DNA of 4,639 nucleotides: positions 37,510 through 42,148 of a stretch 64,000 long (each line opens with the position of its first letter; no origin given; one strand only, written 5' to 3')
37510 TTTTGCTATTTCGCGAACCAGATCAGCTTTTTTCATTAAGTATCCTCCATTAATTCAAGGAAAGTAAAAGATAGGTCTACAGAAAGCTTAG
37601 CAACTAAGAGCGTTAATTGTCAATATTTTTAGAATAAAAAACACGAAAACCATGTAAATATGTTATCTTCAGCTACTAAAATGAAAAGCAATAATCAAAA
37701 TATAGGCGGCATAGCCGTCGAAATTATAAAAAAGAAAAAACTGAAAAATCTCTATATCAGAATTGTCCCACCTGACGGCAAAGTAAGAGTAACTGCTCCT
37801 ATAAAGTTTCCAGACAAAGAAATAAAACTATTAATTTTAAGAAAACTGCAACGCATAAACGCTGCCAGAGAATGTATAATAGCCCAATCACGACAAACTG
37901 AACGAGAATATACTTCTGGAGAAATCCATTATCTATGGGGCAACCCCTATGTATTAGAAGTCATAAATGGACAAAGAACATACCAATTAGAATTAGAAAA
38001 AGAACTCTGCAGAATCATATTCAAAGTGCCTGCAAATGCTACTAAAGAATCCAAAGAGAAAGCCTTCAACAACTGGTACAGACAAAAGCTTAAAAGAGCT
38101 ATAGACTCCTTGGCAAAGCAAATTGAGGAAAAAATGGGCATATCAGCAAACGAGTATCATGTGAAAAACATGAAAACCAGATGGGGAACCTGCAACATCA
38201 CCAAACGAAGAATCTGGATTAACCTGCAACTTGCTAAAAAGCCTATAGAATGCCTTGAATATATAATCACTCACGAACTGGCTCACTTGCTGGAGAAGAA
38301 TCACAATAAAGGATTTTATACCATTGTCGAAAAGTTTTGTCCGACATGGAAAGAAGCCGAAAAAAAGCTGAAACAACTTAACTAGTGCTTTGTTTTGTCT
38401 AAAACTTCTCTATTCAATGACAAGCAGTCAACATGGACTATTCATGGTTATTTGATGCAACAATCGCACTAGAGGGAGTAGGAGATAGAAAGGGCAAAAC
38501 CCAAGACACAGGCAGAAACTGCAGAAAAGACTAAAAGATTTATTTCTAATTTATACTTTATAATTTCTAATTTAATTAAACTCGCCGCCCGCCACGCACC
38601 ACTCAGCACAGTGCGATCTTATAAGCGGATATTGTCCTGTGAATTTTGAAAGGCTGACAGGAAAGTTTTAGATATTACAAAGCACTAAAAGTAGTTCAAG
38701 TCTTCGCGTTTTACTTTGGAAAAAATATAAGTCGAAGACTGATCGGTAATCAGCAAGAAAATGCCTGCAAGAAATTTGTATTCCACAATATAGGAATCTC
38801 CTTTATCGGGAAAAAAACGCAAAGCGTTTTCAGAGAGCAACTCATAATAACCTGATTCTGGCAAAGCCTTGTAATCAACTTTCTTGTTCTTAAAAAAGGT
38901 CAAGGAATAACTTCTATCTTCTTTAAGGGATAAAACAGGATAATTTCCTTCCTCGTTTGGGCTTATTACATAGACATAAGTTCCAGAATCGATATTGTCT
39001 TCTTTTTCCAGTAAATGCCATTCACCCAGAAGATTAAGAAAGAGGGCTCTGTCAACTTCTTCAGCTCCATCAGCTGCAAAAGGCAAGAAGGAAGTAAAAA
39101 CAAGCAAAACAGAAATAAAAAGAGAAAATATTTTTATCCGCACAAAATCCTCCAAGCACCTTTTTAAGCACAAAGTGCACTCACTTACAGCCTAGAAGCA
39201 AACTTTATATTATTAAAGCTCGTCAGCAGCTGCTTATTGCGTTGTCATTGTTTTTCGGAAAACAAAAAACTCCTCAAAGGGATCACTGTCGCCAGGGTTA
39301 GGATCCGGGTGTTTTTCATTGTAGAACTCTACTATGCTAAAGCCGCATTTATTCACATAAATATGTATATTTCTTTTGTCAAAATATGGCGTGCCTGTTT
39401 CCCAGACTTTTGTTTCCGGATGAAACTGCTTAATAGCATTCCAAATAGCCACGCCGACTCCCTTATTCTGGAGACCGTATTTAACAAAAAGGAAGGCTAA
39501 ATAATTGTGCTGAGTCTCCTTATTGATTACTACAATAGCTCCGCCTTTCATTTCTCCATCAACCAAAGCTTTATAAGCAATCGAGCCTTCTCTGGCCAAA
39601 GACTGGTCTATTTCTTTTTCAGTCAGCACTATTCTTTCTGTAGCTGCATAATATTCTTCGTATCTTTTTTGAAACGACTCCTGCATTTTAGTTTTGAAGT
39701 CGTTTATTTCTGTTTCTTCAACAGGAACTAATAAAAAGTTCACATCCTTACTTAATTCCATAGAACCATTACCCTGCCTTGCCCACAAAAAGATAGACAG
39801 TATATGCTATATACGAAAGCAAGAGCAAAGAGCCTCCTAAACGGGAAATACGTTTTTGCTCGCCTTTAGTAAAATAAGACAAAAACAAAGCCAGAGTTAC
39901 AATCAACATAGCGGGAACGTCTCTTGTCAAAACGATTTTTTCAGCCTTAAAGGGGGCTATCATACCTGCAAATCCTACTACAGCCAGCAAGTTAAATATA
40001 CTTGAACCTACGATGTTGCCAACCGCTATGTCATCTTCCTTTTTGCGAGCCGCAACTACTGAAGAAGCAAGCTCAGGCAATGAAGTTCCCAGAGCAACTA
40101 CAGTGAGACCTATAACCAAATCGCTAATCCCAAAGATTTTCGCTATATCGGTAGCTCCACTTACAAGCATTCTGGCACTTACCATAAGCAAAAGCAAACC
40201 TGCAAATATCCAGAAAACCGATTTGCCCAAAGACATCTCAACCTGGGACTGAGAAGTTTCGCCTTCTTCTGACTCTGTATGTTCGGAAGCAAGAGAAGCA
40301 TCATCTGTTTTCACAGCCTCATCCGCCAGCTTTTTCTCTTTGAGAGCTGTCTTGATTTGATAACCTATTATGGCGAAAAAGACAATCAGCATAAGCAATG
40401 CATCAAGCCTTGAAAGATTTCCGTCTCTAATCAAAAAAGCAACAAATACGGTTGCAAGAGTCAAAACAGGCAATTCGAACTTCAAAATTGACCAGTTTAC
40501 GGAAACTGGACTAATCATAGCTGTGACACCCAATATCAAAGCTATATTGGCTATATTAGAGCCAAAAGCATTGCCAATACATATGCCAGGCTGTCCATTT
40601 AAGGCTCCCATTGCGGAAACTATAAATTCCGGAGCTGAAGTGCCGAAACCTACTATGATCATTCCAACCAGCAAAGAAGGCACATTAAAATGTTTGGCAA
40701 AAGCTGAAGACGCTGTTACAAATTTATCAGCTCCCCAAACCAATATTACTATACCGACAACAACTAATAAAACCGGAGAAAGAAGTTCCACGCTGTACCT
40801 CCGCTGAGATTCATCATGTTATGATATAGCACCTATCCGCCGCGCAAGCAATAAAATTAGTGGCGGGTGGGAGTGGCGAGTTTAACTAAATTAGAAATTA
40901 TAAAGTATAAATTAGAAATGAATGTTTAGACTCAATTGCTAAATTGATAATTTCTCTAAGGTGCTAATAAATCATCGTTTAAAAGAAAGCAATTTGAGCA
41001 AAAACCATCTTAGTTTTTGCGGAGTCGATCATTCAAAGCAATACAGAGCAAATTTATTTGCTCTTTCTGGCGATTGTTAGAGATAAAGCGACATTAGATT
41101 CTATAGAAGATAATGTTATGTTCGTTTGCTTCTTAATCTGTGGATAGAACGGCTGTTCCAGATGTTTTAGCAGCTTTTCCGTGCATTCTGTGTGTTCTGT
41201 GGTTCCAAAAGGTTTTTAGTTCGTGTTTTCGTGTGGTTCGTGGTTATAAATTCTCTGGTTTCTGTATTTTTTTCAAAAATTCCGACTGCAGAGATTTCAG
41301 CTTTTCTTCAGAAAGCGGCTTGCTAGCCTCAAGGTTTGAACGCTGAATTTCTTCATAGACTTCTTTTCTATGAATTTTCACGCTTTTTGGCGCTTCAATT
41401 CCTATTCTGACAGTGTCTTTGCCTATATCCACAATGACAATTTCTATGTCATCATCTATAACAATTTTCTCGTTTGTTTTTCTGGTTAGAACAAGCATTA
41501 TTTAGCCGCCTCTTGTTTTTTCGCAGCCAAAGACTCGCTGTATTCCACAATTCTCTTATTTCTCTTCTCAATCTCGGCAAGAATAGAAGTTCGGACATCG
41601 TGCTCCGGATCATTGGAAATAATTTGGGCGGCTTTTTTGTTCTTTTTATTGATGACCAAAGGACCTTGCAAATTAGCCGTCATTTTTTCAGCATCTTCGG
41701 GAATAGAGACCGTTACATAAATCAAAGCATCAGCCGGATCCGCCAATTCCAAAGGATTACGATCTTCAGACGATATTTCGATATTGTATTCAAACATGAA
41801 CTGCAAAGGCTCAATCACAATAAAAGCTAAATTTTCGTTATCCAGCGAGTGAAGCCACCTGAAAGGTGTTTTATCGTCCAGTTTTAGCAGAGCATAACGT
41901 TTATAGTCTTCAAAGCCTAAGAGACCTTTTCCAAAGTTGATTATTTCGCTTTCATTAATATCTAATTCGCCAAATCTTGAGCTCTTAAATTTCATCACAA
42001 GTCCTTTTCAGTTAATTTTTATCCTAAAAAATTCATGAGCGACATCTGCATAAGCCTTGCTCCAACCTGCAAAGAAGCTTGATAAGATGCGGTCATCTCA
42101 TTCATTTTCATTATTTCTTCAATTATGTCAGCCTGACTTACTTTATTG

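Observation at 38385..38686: MITE-like element with TA-flanked terminal inverted repeats, precisely filling convergent-gene gaps (copies at 40856-40925, 57467-57655, 61427-61775)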

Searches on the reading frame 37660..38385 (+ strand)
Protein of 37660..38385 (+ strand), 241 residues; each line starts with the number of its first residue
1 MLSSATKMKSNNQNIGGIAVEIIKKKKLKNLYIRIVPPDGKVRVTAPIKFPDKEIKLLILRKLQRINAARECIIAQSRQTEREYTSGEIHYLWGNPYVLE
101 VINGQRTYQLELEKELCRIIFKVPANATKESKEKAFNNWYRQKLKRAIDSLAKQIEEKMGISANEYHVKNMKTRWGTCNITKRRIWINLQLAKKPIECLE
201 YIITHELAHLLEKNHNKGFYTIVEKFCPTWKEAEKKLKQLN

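Call 15: search_protein_families(library=pfam, proteins=[window:37660-38385:+])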
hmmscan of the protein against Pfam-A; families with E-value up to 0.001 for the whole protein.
window:37660-38385:+ (241 aa): 2 families
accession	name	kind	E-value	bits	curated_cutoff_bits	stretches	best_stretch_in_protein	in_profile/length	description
PF01863.23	YgjP-like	-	6.8e-60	203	26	1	31-239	3-206/207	YgjP-like, metallopeptidase domain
PF10263.15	SprT-like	-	1e-05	25.8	25.6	1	161-221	21-90/108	SprT-like family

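Call 20: find_encoding_contigs(protein=window:37660-38385:+, flank=3000, max_places=10)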
Protein window:37660-38385:+ (241 aa): 16 contigs read that carry it; 9 places shown.
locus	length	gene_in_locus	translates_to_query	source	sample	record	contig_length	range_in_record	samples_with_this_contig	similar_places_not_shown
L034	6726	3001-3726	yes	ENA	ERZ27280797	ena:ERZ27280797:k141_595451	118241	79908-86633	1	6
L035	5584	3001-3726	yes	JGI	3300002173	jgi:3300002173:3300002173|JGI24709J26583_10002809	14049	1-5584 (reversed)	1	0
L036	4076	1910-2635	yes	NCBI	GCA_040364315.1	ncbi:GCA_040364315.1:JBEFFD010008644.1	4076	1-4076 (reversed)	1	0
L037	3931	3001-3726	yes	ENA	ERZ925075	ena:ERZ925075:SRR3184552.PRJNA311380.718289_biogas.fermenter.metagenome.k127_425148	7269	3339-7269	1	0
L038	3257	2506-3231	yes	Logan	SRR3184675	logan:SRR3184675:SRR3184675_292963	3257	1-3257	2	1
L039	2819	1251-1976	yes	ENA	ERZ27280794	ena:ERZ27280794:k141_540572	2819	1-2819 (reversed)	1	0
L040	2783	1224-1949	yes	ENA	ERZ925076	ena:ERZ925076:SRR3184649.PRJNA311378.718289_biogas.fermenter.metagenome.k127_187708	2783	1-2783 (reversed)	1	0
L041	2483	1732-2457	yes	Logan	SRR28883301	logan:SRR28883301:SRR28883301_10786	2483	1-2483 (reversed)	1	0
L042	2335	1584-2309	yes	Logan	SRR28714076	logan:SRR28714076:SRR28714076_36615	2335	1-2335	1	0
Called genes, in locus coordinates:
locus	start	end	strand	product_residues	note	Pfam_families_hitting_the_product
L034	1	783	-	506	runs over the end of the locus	PF00437:T2SSE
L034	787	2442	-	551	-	PF05157:MshEN, PF00437:T2SSE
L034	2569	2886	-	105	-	PF00216:Bac_DNA_binding, PF18291:HU-HIG (weak)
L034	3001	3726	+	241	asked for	PF01863:YgjP-like, PF10263:SprT-like (weak)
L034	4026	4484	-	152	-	-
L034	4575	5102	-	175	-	PF00583:Acetyltransf_1 (weak)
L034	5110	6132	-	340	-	PF01699:Na_Ca_ex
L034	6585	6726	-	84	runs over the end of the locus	PF02599:CsrA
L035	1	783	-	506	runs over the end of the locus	PF00437:T2SSE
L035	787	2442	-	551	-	PF05157:MshEN, PF00437:T2SSE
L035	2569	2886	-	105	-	PF00216:Bac_DNA_binding, PF18291:HU-HIG (weak)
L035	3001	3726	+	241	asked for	PF01863:YgjP-like, PF10263:SprT-like (weak)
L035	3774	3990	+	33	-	-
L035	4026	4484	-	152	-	-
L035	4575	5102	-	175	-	PF00583:Acetyltransf_1 (weak)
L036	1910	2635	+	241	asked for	PF01863:YgjP-like, PF10263:SprT-like (weak)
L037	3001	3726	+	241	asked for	PF01863:YgjP-like, PF10263:SprT-like (weak)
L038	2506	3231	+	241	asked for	PF01863:YgjP-like, PF10263:SprT-like (weak)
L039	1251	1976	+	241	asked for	PF01863:YgjP-like, PF10263:SprT-like (weak)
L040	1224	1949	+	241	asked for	PF01863:YgjP-like, PF10263:SprT-like (weak)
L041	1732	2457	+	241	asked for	PF01863:YgjP-like, PF10263:SprT-like (weak)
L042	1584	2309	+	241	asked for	PF01863:YgjP-like, PF10263:SprT-like (weak)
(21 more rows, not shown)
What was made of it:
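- Short-read contigs break just past the terminus (call 20).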

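Call 32: find_homologous_proteins(query=window:37660-38385:+, max_evalue=1e-30)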
Query window:37660-38385:+ (241 aa): 3080 proteins with E <= 1e-30 among 3797 candidates; the best 120 are listed.
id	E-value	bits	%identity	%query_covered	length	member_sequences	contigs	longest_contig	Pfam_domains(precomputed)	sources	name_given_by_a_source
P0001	2.6e-151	520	100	97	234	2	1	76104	PF10263.16,PF01863.24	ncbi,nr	ncbi:MAG: M48 family metallopeptidase [Candidatus Riflebacteria bacterium]|nr:M48 family metallopept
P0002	3.8e-97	342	66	97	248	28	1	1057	PF10263.16,PF01863.24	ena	-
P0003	2.0e-94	333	65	97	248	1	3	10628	PF10263.16,PF01863.24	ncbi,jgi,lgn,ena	jgi:predicted metal-dependent hydrolase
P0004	6.5e-94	332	63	97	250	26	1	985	PF10263.16,PF01863.24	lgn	-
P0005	1.4e-93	331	64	95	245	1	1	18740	PF10263.16,PF01863.24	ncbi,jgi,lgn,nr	ncbi:MAG TPA: M48 family metallopeptidase [Mogibacterium sp.]|nr:M48 family metallopeptidase [Mogiba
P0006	1.4e-87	311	60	97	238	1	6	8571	PF10263.16,PF01863.24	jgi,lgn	jgi:predicted metal-dependent hydrolase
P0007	1.8e-87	311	61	90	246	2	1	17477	PF10263.16,PF01863.24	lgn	-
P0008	1.9e-87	311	60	97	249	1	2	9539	PF10263.16,PF01863.24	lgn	-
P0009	1.9e-86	307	60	97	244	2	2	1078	PF10263.16,PF01863.24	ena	-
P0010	3.7e-86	306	58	97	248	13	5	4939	PF10263.16,PF01863.24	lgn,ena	-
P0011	8.6e-86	305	60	94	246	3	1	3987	PF10263.16,PF01863.24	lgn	-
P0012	1.3e-85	305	57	96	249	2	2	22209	PF10263.16,PF01863.24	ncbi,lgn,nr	ncbi:MAG: M48 family metallopeptidase [Dethiosulfatibacter sp.]|nr:M48 family metallopeptidase [Deth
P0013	1.4e-85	304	60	97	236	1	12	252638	PF10263.16,PF01863.24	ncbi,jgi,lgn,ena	-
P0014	2.8e-85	303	60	97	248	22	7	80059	PF10263.16,PF01863.24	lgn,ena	-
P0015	4.6e-85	303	58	97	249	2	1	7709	PF10263.16,PF01863.24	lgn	-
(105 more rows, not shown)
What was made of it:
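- Tried and rejected: YgjP homologues are Firmicutes-like at 66% identity or less, so they were useless for a synteny test of copy A (call 32).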

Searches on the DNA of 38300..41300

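Call 64: search_rna_families(source=window, start=38300, end=41300, threshold=evalue, max_evalue=1)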
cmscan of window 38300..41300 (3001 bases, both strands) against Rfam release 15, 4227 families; matches with E-value up to 1: 2.
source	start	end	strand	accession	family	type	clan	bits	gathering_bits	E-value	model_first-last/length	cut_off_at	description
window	39664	39738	-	RF01167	sn2429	Gene; snRNA; snoRNA; CD-box;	-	20.5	50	0.91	1-77/77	no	Small nucleolar RNA sn2429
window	39668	39855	-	RF01472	rli40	Gene; sRNA;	-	15.7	100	0.79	1-263/263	no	Listeria sRNA rli40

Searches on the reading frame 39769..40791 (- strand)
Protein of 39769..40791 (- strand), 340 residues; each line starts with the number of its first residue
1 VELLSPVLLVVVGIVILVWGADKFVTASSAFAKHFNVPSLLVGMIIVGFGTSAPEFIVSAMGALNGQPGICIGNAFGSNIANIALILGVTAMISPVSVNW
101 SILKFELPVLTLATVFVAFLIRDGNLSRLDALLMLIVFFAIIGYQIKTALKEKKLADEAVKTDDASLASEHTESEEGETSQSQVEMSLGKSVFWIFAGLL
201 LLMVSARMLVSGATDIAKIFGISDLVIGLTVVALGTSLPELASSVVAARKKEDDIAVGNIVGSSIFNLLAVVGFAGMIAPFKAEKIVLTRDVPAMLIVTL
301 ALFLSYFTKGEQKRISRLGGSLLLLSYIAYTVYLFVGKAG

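Call 15: search_protein_families(library=pfam, proteins=[window:39769-40791:-])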
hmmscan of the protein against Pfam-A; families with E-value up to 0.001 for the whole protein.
window:39769-40791:- (340 aa): 1 family
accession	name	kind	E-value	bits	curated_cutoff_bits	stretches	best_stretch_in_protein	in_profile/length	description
PF01699.29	Na_Ca_ex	-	1.9e-70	236.1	24.9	2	191-335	2-150/151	Sodium/calcium exchanger protein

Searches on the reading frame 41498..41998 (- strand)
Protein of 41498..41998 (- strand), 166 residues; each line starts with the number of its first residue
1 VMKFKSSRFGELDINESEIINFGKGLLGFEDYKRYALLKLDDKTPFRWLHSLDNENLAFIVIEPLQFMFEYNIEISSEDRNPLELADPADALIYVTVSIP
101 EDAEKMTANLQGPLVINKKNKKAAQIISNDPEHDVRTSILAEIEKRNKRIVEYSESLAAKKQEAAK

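Call 15: search_protein_families(library=pfam, proteins=[window:41498-41998:-])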
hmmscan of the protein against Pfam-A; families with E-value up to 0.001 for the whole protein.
window:41498-41998:- (166 aa): 1 family
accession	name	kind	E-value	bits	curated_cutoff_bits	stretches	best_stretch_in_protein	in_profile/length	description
PF02623.20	FliW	-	1.1e-39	135.5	25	1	20-138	1-121/122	FliW protein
